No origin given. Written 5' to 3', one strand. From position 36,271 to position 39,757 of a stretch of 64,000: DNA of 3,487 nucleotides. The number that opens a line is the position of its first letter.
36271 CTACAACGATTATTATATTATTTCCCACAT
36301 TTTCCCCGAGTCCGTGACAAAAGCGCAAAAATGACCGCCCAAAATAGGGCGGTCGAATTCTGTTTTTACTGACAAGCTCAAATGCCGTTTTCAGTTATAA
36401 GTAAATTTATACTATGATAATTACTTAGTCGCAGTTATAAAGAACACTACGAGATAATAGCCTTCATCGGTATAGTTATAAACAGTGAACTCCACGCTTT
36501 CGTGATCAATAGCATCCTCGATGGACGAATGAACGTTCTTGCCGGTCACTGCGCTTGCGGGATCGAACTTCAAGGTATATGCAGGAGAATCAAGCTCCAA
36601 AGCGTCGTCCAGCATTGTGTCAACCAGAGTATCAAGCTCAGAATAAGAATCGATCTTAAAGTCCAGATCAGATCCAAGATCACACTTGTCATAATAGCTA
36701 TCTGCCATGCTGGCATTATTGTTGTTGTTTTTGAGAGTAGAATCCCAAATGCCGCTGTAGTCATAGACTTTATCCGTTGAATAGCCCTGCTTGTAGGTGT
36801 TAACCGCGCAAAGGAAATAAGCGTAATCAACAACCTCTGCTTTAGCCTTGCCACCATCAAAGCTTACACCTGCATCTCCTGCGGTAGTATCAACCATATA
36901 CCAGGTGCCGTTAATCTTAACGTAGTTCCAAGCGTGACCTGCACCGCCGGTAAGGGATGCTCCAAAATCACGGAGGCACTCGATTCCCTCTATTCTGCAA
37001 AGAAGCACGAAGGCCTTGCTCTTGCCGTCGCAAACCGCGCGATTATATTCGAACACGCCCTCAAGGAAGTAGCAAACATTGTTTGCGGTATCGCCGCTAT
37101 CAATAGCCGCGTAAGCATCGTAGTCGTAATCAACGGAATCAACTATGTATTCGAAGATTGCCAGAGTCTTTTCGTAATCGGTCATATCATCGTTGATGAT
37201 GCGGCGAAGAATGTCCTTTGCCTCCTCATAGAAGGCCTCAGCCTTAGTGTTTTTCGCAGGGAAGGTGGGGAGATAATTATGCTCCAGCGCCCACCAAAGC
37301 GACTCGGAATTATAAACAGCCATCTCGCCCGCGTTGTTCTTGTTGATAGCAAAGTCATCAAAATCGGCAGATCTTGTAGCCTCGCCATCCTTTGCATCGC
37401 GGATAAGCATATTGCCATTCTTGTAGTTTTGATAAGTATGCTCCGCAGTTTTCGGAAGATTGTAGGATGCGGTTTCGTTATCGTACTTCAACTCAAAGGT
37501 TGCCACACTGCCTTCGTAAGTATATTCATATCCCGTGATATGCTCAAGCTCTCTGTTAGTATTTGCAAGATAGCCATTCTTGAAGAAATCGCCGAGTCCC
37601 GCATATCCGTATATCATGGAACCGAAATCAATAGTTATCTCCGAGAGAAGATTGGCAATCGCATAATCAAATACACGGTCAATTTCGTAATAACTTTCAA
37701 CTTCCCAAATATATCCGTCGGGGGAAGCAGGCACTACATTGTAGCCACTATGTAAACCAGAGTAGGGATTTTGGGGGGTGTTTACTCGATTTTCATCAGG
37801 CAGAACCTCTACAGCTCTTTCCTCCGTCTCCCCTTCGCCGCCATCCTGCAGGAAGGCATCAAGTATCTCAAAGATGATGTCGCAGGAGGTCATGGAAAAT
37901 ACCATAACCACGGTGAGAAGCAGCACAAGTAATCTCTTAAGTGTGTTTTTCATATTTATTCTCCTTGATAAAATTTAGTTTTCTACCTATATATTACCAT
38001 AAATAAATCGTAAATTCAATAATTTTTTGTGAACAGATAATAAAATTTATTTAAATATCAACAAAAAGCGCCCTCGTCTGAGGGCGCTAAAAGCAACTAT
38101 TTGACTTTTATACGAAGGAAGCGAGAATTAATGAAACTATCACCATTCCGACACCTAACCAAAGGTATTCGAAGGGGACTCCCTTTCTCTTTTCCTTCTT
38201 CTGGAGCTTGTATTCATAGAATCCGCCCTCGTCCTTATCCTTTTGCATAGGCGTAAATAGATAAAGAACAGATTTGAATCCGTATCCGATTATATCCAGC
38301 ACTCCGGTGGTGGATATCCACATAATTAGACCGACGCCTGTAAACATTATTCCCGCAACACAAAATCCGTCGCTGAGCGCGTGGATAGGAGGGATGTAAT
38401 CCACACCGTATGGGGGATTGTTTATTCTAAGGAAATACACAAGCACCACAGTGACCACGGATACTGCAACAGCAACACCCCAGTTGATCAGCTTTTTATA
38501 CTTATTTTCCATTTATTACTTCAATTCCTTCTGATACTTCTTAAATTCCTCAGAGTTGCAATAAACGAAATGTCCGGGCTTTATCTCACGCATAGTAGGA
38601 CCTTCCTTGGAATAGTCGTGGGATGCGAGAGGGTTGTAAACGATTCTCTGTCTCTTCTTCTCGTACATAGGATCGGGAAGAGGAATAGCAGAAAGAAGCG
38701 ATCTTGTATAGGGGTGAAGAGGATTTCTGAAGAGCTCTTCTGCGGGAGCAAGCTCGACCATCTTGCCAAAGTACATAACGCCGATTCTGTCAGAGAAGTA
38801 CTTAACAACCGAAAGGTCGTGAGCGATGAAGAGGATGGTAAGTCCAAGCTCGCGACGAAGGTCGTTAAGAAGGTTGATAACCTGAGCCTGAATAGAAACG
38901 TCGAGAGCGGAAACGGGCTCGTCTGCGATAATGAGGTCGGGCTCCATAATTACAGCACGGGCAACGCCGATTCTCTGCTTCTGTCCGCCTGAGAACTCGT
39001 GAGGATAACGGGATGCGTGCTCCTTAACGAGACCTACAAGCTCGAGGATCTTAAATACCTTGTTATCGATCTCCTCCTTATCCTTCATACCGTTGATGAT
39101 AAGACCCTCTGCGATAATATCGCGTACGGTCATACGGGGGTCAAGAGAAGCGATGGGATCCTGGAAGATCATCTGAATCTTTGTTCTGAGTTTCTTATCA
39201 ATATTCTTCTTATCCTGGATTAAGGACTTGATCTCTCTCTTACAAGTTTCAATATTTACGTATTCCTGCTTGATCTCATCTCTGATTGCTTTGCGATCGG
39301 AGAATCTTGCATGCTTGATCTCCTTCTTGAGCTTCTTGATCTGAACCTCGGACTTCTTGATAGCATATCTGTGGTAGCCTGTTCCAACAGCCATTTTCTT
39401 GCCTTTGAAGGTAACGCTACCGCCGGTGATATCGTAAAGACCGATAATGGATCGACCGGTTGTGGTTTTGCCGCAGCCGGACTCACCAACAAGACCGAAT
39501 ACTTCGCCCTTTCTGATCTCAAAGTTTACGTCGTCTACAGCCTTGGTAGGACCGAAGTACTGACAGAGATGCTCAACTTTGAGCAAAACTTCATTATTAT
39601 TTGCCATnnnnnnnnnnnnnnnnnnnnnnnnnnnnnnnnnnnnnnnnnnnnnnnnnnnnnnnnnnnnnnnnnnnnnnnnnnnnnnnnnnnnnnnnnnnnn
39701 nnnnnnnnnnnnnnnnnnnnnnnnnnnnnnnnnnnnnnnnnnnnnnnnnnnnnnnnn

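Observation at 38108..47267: Opp-like ABC importer in which every component is enlarged relative to canonical Opp/Dpp systems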

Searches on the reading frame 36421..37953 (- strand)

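Call 3: search_protein_families(library=pfam, proteins=[window:36421-37953:-], max_evalue=0.01)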
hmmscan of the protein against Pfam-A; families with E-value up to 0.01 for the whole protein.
window:36421-37953:- (510 aa): 1 family
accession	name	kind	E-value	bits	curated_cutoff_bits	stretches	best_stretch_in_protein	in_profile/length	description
PF01841.26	Transglut_core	-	4.7e-12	46.6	23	1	247-355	2-107/108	Transglutaminase-like superfamily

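Call 4: search_protein_families(library=ncbifam, proteins=[window:36421-37953:-], max_evalue=0.01)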
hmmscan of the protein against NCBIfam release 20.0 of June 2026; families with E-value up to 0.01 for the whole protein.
window:36421-37953:- (510 aa): 1 family
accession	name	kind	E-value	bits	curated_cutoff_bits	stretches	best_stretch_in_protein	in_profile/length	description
NF045980.1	MAG6410_fam_LP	equivalog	4.2e-15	55.2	450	1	238-390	147-288/622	MAG6410 family transglutaminase-related lipoprotein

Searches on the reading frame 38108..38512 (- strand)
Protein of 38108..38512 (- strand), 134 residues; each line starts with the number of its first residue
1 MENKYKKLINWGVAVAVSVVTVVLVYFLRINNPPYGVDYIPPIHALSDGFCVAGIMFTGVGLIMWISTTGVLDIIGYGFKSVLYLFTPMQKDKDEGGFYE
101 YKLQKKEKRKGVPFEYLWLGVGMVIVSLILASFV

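Call 3: search_protein_families(library=pfam, proteins=[window:38108-38512:-], max_evalue=0.01)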
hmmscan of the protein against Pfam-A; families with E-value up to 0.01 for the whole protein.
window:38108-38512:- (134 aa): 1 family
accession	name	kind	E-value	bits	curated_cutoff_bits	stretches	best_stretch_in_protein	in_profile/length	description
PF13038.11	DUF3899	-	6e-12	46.2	23.4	1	49-130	3-86/88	Domain of unknown function (DUF3899)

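Call 4: search_protein_families(library=ncbifam, proteins=[window:38108-38512:-], max_evalue=0.01)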
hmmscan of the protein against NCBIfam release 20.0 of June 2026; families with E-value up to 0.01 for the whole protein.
window:38108-38512:- (134 aa): 0 families

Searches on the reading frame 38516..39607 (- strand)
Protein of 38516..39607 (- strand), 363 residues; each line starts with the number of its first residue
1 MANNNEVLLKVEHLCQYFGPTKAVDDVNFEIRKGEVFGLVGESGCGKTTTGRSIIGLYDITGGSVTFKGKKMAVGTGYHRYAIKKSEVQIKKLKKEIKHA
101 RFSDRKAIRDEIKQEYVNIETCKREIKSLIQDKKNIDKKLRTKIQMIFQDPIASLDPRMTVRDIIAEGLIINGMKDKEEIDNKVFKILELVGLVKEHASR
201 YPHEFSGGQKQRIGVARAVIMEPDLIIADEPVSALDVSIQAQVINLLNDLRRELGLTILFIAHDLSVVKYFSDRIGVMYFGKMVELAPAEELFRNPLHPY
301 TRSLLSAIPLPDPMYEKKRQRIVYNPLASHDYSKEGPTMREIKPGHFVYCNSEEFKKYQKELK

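Call 3: search_protein_families(library=pfam, proteins=[window:38516-39607:-], max_evalue=0.01)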
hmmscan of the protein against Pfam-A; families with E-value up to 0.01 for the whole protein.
window:38516-39607:- (363 aa): 3 families
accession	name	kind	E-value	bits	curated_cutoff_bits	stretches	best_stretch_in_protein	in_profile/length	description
PF00005.33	ABC_tran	-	5.9e-31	108.3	25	2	128-232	51-136/137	ABC transporter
PF08352.17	oligo_HPY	-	3e-09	37.6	27.1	1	284-322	1-38/65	Oligopeptide/dipeptide transporter, C-terminal region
PF20033.5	DUF6438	-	0.0072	17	30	0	63-139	25-96/116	Domain of unknown function (DUF6438)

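Call 4: search_protein_families(library=ncbifam, proteins=[window:38516-39607:-], max_evalue=0.01)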
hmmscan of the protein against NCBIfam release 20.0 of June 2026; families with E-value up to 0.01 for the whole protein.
window:38516-39607:- (363 aa): 188 families (the best 25 are shown)
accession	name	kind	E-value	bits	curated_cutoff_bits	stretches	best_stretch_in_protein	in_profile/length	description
NF043078.1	MMSYN1_0168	equivalog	9.4e-120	401.2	800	3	181-359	470-649/649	oligopeptide ABC transporter ATP-binding protein OppF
NF011659.0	PRK15079.1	equivalog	6.5e-97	324.2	540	2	127-320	86-280/334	murein tripeptide/oligopeptide ABC transporter ATP binding protein OppF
NF008453.0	PRK11308.1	subfamily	7.1e-86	288.4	408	2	128-322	85-279/334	dipeptide ABC transporter ATP-binding protein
NF007613.0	PRK10261.1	equivalog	5.2e-85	286.1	1077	2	138-354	397-617/623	glutathione ABC transporter ATP-binding protein GsiA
NF043071.1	DppF_dipep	equivalog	7.1e-75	252.4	660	2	128-322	86-278/331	dipeptide ABC transporter ATP-binding subunit DppF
NF011713.0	PRK15134.1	equivalog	1.8e-66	224.8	834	3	220-318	172-270/529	microcin C ABC transporter ATP-binding protein YejF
TIGR02769.1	nickel_nikE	equivalog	5.6e-62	209.6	332.55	2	129-313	75-258/265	nickel import ATP-binding protein NikE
NF007010.1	PRK09473.1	subfamily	1.7e-60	204.4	575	2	132-314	76-260/318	oligopeptide ABC transporter ATP-binding protein OppD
NF007739.0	PRK10419.1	subfamily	4.8e-57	193.5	354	2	129-316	76-262/268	nickel ABC transporter ATP-binding protein NikE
NF008246.0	PRK11022.1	equivalog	3.1e-56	190.8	541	2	133-309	80-258/326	dipeptide ABC transporter ATP-binding protein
NF043079.1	MMSYN1_0167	equivalog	6.7e-56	190.2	740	2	80-309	247-475/561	oligopeptide ABC transporter ATP-binding protein OppD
TIGR02770.1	nickel_nikD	equivalog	2.5e-53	180.8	318.7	2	130-307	49-228/230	nickel import ATP-binding protein NikD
NF047576.1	opine_ATP_CntF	equivalog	1.1e-51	175.7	385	2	131-307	74-252/264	staphylopine uptake ABC transporter ATP-binding protein CntF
NF047578.1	opine_ATP_CntD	equivalog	7.7e-51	172.9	380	2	131-307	74-252/266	staphylopine uptake ABC transporter ATP-binding protein CntD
TIGR03265.1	PhnT2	equivalog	1.4e-48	166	457.7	2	144-302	78-232/353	putative 2-aminoethylphosphonate ABC transporter ATP-binding protein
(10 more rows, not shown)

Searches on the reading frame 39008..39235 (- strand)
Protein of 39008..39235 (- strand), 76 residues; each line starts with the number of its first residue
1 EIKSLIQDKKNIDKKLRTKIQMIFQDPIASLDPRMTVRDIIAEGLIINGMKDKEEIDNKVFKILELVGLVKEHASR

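Call 58: search_protein_families(library=ncbifam, proteins=[window:39008-39235:-], max_evalue=0.00001)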
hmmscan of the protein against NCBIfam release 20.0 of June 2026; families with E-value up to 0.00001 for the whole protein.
window:39008-39235:- (76 aa): 16 families
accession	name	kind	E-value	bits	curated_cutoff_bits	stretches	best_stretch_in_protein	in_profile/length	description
NF008453.0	PRK11308.1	subfamily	5.4e-16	58.7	408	1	4-76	85-157/334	dipeptide ABC transporter ATP-binding protein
NF011659.0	PRK15079.1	equivalog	2e-15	56.3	540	1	4-73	87-157/334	murein tripeptide/oligopeptide ABC transporter ATP binding protein OppF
NF007613.0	PRK10261.1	equivalog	9.1e-15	54.1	1077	1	14-76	397-459/623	glutathione ABC transporter ATP-binding protein GsiA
NF043071.1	DppF_dipep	equivalog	1.9e-12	47.2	660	1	4-76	86-158/331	dipeptide ABC transporter ATP-binding subunit DppF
NF043078.1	MMSYN1_0168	equivalog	2.6e-12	46.2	800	1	8-45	392-429/649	oligopeptide ABC transporter ATP-binding protein OppF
NF011713.0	PRK15134.1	equivalog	1.8e-11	43.4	834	1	15-74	359-419/529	microcin C ABC transporter ATP-binding protein YejF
TIGR02769.1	nickel_nikE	equivalog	4e-11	42.9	332.55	1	5-76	75-146/265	nickel import ATP-binding protein NikE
NF007739.0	PRK10419.1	subfamily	5.8e-10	39.2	354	1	7-76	78-147/268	nickel ABC transporter ATP-binding protein NikE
NF011692.0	PRK15112.1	equivalog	9e-09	35.3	452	1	18-75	88-145/269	putrescine export ABC transporter ATP-binding protein SapF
NF007010.1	PRK09473.1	subfamily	3.9e-08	32.4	575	1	8-69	76-137/318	oligopeptide ABC transporter ATP-binding protein OppD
TIGR00972.1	3a0107s01c2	equivalog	1.5e-06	27.7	343.2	1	6-72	70-133/248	phosphate ABC transporter ATP-binding protein PstB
NF010840.0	PRK14246.1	equivalog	2.1e-06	27.5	425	1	12-74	83-144/257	phosphate ABC transporter ATP-binding protein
NF008246.0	PRK11022.1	equivalog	2.4e-06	26.8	541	1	10-71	81-142/326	dipeptide ABC transporter ATP-binding protein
TIGR03415.1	ABC_choXWV_ATP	equivalog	2.8e-06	26.6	483.75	1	9-71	96-156/382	choline ABC transporter ATP-binding protein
TIGR02673.1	FtsE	equivalog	5.9e-06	26.1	264.85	1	14-73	75-131/214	cell division ATP-binding protein FtsE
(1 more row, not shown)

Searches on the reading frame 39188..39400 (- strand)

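Call 33: search_protein_families(library=ncbifam, proteins=[window:39188-39400:-], max_evalue=10)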
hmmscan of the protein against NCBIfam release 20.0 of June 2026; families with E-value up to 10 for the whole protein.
window:39188-39400:- (71 aa): 1 family
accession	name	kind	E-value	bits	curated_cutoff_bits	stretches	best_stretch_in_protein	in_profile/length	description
NF037998.2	RND_1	equivalog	1.4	6.4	400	1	14-65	1087-1138/1237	protein translocase SecDF, variant type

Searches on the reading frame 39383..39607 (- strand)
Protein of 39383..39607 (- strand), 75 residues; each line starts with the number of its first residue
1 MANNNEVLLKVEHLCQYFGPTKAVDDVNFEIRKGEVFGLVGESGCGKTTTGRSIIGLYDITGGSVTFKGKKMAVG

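Call 58: search_protein_families(library=ncbifam, proteins=[window:39383-39607:-], max_evalue=0.00001)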
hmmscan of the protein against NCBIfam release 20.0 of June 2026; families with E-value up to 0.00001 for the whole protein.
window:39383-39607:- (75 aa): 122 families (the best 25 are shown)
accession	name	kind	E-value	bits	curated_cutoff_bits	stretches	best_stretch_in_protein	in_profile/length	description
NF043078.1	MMSYN1_0168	equivalog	7.5e-17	61.2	800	1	8-70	4-70/649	oligopeptide ABC transporter ATP-binding protein OppF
NF033858.1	ABC2_perm_RbbA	equivalog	1e-16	60.1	1050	1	4-72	262-330/909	ribosome-associated ATPase/putative transporter RbbA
NF011659.0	PRK15079.1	equivalog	2.3e-15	56.2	540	1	21-72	37-88/334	murein tripeptide/oligopeptide ABC transporter ATP binding protein OppF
TIGR03265.1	PhnT2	equivalog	3.9e-14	52.7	457.7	1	7-72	3-68/353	putative 2-aminoethylphosphonate ABC transporter ATP-binding protein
NF008449.1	PRK11300.1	equivalog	9.6e-14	51.2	362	1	6-72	3-69/255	high-affinity branched-chain amino acid ABC transporter ATP-binding protein LivG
TIGR02315.1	ABC_phnC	equivalog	1.1e-13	51.2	266.1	1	8-72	1-66/243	phosphonate ABC transporter ATP-binding protein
NF006987.0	PRK09452.1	equivalog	1.2e-12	47.2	482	1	3-72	12-81/378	spermidine/putrescine ABC transporter ATP-binding protein PotA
NF008621.0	PRK11607.1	equivalog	1.7e-12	46.9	613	1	7-73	18-84/377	putrescine ABC transporter ATP-binding subunit PotG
TIGR03269.1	met_CoM_red_A2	equivalog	2.1e-12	46.4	517.1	1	19-68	295-344/530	methyl coenzyme M reductase system, component A2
NF041861.1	YtfR_transport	equivalog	3.1e-12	45.7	850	1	8-73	1-66/492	galactofuranose ABC transporter, ATP-binding protein YtfR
TIGR04406.1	LPS_export_lptB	equivalog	3.6e-12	46.1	240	1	9-72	2-65/239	LPS export ABC transporter ATP-binding protein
NF007613.0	PRK10261.1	equivalog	4.8e-12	45.1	1077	1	22-72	338-388/623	glutathione ABC transporter ATP-binding protein GsiA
TIGR03410.1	urea_trans_UrtE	equivalog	5.2e-12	45.7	285.8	1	9-72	1-64/230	urea ABC transporter ATP-binding subunit UrtE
NF008513.0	PRK11432.1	equivalog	6.1e-12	45.1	496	1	5-70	3-68/351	ferric ABC transporter ATP-binding protein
NF008215.0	PRK10982.1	equivalog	7.8e-12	44.5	828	1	3-72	8-77/506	galactose/methyl galactoside ABC transporter ATP-binding protein MglA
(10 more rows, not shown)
